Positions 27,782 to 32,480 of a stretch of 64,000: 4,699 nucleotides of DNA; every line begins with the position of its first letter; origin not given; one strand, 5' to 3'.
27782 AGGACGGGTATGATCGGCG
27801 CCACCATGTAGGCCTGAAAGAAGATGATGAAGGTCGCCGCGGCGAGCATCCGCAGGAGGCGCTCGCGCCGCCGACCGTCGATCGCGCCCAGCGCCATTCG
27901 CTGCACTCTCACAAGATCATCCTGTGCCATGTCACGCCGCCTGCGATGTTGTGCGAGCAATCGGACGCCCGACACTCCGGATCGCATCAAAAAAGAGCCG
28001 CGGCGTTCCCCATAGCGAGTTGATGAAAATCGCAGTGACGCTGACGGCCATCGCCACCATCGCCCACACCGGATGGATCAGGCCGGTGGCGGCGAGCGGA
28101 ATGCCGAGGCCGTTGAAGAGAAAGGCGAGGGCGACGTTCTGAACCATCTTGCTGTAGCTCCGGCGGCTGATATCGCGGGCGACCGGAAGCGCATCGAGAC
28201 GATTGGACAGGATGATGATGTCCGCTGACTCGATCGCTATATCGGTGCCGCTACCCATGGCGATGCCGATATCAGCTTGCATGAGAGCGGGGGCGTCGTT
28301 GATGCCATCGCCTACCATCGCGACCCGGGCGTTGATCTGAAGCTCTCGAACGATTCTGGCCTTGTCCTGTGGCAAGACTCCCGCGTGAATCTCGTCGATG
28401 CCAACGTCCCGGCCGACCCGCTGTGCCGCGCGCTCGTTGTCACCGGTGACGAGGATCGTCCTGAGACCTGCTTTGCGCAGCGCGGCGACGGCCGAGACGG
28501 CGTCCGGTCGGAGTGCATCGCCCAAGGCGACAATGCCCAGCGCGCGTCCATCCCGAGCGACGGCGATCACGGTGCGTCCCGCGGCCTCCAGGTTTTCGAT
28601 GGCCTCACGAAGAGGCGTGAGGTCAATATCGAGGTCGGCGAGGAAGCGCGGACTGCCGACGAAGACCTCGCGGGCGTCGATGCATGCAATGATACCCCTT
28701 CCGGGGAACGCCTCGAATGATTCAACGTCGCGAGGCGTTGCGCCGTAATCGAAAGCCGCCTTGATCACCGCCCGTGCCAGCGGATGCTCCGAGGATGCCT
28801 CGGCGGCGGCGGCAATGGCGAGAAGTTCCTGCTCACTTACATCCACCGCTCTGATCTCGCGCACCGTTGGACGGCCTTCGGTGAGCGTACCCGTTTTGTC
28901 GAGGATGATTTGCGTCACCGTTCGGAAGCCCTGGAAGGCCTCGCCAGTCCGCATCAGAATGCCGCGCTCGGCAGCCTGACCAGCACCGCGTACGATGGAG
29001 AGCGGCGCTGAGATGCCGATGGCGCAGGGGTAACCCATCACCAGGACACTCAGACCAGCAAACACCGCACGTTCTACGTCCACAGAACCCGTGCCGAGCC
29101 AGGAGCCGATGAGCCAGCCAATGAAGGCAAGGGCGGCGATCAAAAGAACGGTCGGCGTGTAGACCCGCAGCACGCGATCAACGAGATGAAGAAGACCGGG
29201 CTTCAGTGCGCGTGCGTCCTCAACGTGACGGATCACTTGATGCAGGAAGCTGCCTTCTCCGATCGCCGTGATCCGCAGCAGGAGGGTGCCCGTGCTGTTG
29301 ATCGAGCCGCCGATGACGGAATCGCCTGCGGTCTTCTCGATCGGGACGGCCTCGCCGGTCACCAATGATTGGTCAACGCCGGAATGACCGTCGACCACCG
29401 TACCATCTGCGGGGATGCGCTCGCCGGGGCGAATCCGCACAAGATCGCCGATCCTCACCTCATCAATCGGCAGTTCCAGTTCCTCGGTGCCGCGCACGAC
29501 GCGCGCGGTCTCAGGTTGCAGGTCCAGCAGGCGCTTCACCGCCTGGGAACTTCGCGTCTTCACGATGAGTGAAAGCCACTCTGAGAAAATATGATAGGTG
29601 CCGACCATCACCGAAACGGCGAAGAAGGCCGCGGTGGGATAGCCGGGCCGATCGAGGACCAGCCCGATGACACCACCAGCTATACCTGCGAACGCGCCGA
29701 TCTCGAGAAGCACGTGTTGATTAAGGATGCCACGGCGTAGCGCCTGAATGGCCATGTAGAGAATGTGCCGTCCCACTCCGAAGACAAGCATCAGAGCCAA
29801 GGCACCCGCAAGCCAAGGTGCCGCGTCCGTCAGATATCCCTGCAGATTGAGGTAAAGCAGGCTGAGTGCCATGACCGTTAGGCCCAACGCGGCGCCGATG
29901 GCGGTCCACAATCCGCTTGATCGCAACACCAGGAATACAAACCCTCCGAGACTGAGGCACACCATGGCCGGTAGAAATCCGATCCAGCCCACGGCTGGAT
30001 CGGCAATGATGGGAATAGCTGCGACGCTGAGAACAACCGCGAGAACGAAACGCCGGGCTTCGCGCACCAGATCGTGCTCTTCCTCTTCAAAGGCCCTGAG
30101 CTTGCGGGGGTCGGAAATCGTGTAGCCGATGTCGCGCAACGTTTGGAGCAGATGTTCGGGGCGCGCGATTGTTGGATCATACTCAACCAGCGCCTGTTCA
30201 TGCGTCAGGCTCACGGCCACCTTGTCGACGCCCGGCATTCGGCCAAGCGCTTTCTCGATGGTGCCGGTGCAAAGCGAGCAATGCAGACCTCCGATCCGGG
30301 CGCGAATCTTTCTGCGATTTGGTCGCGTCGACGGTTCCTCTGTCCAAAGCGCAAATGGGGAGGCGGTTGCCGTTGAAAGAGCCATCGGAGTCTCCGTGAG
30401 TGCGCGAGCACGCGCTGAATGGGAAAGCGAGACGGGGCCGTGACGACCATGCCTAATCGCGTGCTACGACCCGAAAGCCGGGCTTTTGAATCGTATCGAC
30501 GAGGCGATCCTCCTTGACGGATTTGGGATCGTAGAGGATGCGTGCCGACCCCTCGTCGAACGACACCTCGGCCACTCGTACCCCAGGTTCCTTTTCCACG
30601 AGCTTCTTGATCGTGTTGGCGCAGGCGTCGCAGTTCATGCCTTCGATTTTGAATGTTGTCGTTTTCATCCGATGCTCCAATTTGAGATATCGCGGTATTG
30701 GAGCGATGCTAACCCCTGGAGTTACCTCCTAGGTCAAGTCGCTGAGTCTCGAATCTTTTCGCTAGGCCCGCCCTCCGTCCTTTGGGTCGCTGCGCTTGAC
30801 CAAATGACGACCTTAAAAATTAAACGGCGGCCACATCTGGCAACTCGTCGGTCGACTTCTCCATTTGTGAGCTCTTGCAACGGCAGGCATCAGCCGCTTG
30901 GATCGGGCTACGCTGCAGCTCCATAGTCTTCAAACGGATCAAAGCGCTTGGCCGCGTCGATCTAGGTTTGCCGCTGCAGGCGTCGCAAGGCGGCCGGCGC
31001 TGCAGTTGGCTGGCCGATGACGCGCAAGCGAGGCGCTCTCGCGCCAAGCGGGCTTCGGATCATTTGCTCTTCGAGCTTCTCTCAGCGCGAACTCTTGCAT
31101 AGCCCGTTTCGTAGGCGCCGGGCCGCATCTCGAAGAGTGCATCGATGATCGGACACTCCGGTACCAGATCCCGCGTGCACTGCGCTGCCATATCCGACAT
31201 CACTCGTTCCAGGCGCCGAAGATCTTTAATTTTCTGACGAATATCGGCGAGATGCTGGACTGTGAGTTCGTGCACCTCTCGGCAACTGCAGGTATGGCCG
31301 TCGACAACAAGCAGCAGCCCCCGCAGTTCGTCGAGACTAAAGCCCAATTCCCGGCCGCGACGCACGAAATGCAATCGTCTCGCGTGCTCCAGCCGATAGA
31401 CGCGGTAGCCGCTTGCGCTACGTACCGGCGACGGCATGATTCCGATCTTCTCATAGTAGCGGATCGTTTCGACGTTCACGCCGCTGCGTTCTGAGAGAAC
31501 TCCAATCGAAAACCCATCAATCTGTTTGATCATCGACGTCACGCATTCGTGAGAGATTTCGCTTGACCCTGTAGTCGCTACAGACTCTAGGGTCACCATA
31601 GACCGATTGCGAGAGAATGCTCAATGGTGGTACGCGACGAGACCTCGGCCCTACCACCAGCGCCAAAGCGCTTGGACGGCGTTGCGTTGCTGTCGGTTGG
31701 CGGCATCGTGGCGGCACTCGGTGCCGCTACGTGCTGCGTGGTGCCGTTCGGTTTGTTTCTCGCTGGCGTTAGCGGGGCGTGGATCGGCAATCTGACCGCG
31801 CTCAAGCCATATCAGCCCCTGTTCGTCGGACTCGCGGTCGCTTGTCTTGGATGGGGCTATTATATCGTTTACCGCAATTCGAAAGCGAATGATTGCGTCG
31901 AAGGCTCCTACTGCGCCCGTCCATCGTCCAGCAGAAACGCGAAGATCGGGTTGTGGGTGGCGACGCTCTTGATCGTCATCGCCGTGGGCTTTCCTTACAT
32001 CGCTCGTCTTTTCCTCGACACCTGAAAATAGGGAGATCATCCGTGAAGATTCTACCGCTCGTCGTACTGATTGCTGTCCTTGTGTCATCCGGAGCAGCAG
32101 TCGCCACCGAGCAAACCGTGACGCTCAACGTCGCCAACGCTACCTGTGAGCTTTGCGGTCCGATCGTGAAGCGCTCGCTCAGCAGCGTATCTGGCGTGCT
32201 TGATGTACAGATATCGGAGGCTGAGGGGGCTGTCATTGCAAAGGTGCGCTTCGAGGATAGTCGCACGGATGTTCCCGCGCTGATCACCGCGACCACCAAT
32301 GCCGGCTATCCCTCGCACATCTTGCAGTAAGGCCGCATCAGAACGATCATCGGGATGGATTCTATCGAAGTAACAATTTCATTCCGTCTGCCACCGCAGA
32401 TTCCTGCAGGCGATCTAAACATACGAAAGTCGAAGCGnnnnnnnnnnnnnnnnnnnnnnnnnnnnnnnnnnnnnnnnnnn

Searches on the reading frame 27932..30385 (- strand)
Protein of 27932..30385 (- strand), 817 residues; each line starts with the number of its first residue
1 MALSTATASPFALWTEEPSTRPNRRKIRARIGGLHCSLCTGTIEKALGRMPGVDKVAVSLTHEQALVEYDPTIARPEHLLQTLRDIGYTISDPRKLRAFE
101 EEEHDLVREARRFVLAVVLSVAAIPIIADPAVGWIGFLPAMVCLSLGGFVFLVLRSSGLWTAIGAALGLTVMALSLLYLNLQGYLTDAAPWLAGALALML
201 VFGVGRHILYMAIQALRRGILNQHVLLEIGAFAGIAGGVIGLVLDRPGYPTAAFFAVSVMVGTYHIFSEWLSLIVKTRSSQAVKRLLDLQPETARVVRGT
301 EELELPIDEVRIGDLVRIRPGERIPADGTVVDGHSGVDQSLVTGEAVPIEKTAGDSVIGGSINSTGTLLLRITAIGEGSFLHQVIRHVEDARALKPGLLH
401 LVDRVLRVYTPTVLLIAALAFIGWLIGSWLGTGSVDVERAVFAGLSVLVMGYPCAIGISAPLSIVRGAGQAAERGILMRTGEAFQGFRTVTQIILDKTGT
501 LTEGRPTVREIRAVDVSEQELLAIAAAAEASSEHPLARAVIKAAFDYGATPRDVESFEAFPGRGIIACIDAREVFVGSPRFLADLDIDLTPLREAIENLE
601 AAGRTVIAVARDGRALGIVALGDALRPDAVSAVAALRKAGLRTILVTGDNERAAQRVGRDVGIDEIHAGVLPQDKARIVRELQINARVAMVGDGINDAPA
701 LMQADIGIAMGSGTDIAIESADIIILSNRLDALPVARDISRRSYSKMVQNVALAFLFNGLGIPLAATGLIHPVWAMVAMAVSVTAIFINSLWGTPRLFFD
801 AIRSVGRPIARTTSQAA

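Call 3: search_protein_families(library=pfam, proteins=[window:27932-30385:-], max_evalue=0.01)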
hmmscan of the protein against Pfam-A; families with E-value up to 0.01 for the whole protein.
window:27932-30385:- (817 aa): 5 families
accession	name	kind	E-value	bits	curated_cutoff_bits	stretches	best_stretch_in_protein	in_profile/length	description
PF00122.25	E1-E2_ATPase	-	1.1e-52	178.6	28.1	1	289-474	2-181/181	E1-E2 ATPase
PF00702.32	Hydrolase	-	1.2e-37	130.6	26.4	1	493-705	4-191/191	haloacid dehalogenase-like hydrolase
PF00403.32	HMA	-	1.8e-14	54.3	24.8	1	30-89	3-62/62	Heavy-metal-associated domain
PF08282.18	Hydrolase_3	-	4.2e-08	33.7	20.9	1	686-732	204-250/255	haloacid dehalogenase-like hydrolase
PF12710.13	HAD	-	2.1e-05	25.5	27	1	620-701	81-188/189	haloacid dehalogenase-like hydrolase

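Call 4: search_protein_families(library=ncbifam, proteins=[window:27932-30385:-], max_evalue=0.01)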
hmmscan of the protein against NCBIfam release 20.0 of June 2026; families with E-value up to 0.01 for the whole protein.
window:27932-30385:- (817 aa): 38 families (the best 25 are shown)
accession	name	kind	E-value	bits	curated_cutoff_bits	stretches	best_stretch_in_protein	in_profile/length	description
TIGR01525.1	ATPase-IB_hvy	subfamily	2.6e-167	558.1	346.25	1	244-791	22-558/560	heavy metal translocating P-type ATPase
NF007952.0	PRK10671.1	equivalog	1.4e-135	453.5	1316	2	161-786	192-824/838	copper-exporting P-type ATPase CopA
TIGR01511.1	ATPase-IB1_Cu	subfamily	6.5e-135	451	397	1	205-791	2-539/542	copper-translocating P-type ATPase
NF008262.1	PRK11033.1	equivalog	5.3e-126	421.9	1005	2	260-763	200-697/731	zinc/cadmium/mercury/lead-transporting ATPase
TIGR01512.1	ATPase-IB2_Cd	subfamily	2.8e-118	395.7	313.5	2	258-582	21-307/494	cadmium family heavy metal-translocating P-type ATPase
NF033775.1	P_type_ZntA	exception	1.3e-113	380.8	1240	2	258-785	203-723/732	Zn(II)/Cd(II)/Pb(II) translocating P-type ATPase ZntA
TIGR01494.1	ATPase_P-type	subfamily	7.4e-79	265.4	62.3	1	266-779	7-474/478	HAD-IC family P-type ATPase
TIGR01497.1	kdpB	equivalog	2e-51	174.9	527.9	1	286-726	98-549/675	potassium-transporting ATPase subunit KdpB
TIGR01647.1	ATPase-IIIA_H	equivalog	5.8e-49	166.9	615.5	2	273-664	73-482/755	plasma-membrane proton-efflux P-type ATPase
NF010609.0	PRK14010.1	equivalog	8.2e-49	166.4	1323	1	260-727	71-545/673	K(+)-transporting ATPase subunit B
TIGR01517.1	ATPase-IIB_Ca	equivalog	5.4e-39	134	507.05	2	293-531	157-401/882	calcium-translocating P-type ATPase, PMCA-type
TIGR01524.1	ATPase-IIIB_Mg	equivalog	2.1e-33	115.3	610.75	3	666-752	582-669/867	magnesium-translocating P-type ATPase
NF011702.0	PRK15122.1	subfamily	6.6e-32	110.4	975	3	666-732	621-688/907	magnesium-translocating P-type ATPase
TIGR01116.1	ATPase-IIA1_Ca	equivalog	1.3e-31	109.5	703.4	2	615-747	457-605/799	calcium-translocating P-type ATPase, SERCA-type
TIGR01522.1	ATPase-IIA2_Ca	equivalog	1.9e-31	108.6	798.3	3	666-730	567-633/854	calcium-transporting P-type ATPase, PMR1-type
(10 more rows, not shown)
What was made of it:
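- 27932..30385 (-): 'YPC' P1B-type ATPase, 817 aa. It has an N-terminal HMA domain (CSLC). TM4 reads GYPCAIG instead of CPC, and TM5 reads FN instead of YN. TIGR01525, 558 bits (call 4).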

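Call 60: search_solved_structures(query=window:27932-30385:-, max_evalue=1e-50, show_alignments=2)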
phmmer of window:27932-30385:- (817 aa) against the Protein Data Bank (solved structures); distinct sequences matched with E-value up to 1e-50: 15.
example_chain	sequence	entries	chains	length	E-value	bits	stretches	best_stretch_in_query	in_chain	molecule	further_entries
3j09_A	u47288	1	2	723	1.3e-136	460.1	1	195-778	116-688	copper-exporting P-type ATPase A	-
7xuk_A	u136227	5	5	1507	1.1e-129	437.3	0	207-568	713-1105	Copper-transporting ATPase 2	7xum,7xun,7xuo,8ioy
7r0g_A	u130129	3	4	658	2.8e-128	432.6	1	195-778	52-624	Putative copper-exporting P-type ATPase A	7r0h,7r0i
3j08_A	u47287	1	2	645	3.1e-128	432.5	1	195-778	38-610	copper-exporting P-type ATPase A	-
8q73_A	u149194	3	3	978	3.1e-127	429.2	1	200-786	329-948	Copper-transporting ATPase HMA4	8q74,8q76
7si3_A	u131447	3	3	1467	6e-123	415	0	205-569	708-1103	P-type Cu(+) transporter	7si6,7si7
8q75_A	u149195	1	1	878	5.5e-122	411.8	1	200-786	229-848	Copper-transporting ATPase HMA4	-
3rfu_A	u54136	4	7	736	6.2e-119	401.7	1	167-791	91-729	Copper efflux ATPase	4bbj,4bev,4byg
4umv_A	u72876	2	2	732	1.4e-95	324.5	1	259-784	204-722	ZINC-TRANSPORTING ATPASE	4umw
7qbz_A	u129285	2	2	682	5.3e-76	259.7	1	277-768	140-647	Cadmium translocating P-type ATPase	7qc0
3sky_A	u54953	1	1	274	4.2e-65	223.7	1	478-748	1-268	Copper-exporting P-type ATPase B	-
3skx_A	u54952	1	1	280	7.9e-65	222.8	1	478-747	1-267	Copper-exporting P-type ATPase B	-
3a1c_A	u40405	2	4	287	2.9e-62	214.3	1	467-747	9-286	Probable copper-exporting P-type ATPase A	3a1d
3a1e_A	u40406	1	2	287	4.8e-61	210.3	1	467-747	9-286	Probable copper-exporting P-type ATPase A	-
2b8e_A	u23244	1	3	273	3.9e-59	204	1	482-747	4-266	cation-transporting ATPase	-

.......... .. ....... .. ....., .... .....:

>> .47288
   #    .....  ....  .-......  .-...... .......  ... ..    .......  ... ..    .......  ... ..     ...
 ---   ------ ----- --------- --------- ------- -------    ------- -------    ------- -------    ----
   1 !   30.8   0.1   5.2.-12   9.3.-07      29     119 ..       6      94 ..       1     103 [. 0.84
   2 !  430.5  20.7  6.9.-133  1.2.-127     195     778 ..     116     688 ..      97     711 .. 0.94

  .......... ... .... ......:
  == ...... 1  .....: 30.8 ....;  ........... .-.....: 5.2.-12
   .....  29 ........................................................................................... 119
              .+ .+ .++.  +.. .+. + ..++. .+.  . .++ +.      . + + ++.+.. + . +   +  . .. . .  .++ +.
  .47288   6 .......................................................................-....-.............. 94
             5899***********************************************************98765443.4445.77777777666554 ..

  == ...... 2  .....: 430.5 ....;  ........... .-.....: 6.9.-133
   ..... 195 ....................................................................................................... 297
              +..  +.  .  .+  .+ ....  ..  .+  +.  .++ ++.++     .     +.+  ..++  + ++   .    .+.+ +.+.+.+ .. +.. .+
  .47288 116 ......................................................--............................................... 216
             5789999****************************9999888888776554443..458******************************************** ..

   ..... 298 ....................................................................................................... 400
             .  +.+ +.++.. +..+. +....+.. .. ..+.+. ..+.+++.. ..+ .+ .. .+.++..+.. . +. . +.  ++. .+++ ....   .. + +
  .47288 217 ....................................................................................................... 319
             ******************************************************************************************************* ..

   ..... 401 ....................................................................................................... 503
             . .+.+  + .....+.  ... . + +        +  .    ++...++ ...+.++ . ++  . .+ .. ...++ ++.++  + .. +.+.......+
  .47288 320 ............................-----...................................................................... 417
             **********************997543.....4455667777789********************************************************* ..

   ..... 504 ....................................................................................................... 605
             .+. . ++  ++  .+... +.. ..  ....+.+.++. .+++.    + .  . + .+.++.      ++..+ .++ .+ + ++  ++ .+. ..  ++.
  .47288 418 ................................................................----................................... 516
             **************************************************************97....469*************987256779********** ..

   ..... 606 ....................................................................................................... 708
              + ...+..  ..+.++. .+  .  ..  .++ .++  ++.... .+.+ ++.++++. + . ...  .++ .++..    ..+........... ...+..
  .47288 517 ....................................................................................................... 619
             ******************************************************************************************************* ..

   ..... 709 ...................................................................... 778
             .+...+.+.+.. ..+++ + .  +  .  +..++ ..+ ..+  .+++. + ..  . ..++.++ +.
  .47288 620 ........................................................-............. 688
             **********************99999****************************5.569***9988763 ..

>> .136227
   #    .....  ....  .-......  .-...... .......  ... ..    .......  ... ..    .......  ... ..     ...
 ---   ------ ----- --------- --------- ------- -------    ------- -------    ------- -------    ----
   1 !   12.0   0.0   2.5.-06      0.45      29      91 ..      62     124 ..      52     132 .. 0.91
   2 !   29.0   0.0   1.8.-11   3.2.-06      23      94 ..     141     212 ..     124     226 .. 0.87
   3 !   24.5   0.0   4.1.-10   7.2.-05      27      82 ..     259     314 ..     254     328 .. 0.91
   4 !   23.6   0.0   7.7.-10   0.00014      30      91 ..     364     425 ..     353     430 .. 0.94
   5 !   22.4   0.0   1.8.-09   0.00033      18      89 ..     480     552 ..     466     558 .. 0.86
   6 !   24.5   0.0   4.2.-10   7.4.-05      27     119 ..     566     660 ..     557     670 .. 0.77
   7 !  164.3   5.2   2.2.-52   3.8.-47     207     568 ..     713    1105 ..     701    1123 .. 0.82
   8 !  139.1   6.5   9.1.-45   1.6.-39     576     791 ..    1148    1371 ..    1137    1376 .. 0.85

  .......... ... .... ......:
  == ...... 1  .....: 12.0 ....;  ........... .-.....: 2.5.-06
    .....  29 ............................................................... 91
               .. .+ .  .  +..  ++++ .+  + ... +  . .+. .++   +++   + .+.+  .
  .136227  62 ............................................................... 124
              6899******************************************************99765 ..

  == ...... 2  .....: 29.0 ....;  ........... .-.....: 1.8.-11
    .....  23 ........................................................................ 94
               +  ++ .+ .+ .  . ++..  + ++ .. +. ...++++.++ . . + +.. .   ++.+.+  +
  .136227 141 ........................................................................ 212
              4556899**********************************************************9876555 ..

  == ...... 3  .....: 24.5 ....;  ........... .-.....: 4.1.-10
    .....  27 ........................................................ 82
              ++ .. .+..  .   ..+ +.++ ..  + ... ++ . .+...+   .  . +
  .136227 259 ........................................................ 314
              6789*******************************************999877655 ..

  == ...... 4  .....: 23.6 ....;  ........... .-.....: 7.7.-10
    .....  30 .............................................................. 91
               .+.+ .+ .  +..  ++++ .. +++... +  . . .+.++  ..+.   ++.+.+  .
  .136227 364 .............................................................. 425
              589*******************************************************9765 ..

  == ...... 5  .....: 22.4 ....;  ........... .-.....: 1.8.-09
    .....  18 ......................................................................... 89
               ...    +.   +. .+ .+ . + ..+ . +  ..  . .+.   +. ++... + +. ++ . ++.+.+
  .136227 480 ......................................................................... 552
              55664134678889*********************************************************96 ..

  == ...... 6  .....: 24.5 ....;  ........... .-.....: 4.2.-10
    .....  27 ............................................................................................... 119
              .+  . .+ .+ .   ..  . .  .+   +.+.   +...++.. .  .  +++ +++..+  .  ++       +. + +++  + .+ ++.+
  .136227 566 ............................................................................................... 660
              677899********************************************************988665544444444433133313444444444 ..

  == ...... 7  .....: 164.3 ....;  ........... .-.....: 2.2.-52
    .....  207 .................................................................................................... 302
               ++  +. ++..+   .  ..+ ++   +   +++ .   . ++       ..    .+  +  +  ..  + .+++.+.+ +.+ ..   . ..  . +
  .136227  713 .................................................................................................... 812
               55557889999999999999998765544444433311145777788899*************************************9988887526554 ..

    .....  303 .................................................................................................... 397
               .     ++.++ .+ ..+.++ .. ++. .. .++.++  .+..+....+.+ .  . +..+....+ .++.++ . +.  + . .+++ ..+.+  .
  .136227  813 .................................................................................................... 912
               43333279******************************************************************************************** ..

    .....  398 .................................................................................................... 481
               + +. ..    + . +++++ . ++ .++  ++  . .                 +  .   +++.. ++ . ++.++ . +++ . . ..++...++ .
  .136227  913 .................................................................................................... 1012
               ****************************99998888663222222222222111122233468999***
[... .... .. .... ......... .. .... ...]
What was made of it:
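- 27932..30385 (-): Nearest solved structure is A. fulgidus CopA 3J09, with YPC aligned to CPC and FN aligned to YN (call 60).
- On P1B-1 (CopA-type) Cu(I) ATPase (for the co-regulated ATPase): YPC and FN are aligned to A. fulgidus CopA (call 60).
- From general knowledge of the families, it also lacks the Zn/Cd-type TM6 Asp and four of the six CopA Cu(I) ligands (call 60 shows CPC to YPC and YN to FN).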

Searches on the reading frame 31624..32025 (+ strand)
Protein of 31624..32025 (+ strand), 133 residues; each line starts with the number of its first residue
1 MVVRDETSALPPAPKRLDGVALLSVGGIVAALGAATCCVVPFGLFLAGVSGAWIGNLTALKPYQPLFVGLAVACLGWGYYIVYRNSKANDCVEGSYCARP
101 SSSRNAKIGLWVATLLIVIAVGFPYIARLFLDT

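Call 57: search_protein_families(library=ncbifam, proteins=[window:31624-32025:+], max_evalue=0.00001)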
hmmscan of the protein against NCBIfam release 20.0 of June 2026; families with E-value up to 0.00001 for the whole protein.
window:31624-32025:+ (133 aa): 4 families
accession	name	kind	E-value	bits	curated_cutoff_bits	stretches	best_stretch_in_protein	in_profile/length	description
NF010314.2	PRK13751.2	equivalog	2.8e-28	98.3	150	1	21-130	9-115/116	mercuric ion transporter MerT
NF045683.1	MerT_CopZ_Se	exception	1.3e-21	77.2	375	1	21-131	13-121/235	MerT/CopZ fusion-like heavy metal transport selenoprotein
NF033556.1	MerTP_fusion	equivalog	1.8e-14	53.8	180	1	27-131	2-104/186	mercuric transport protein MerTP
NF033560.1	merT_RC607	exception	8.8e-06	26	130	0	24-126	6-94/97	mercuric transport protein MerT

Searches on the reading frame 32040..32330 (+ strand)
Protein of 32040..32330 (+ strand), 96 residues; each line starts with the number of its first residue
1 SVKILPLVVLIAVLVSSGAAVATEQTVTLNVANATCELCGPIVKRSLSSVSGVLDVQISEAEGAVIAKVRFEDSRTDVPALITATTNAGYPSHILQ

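Call 57: search_protein_families(library=ncbifam, proteins=[window:32040-32330:+], max_evalue=0.00001)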
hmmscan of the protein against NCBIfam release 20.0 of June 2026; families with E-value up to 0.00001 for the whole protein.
window:32040-32330:+ (96 aa): 7 families
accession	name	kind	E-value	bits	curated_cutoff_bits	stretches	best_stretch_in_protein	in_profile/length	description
TIGR02052.1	MerP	equivalog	5.3e-19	68.5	92.55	1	7-95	7-91/92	mercury resistance system periplasmic binding protein MerP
NF045683.1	MerT_CopZ_Se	exception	1.7e-15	57.2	375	1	19-94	156-229/235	MerT/CopZ fusion-like heavy metal transport selenoprotein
NF041115.1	UxxU_metal_bind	equivalog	5.5e-08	32.8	95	1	22-94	1-71/74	metal-binding (seleno)protein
NF033556.1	MerTP_fusion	equivalog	4e-07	29.8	180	1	23-90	118-183/186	mercuric transport protein MerTP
NF033795.1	chaper_CopZ_Bs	exception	7.6e-07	29.2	91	1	27-90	2-63/66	copper chaperone CopZ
NF047957.1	CopZ_AFE_1862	equivalog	1.3e-06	28.7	85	1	28-91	2-60/62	CopZ family metallochaperone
NF033553.1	MerP_Gpos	exception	3.4e-06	26.9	110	1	18-91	38-110/112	mercury resistance system substrate-binding protein MerP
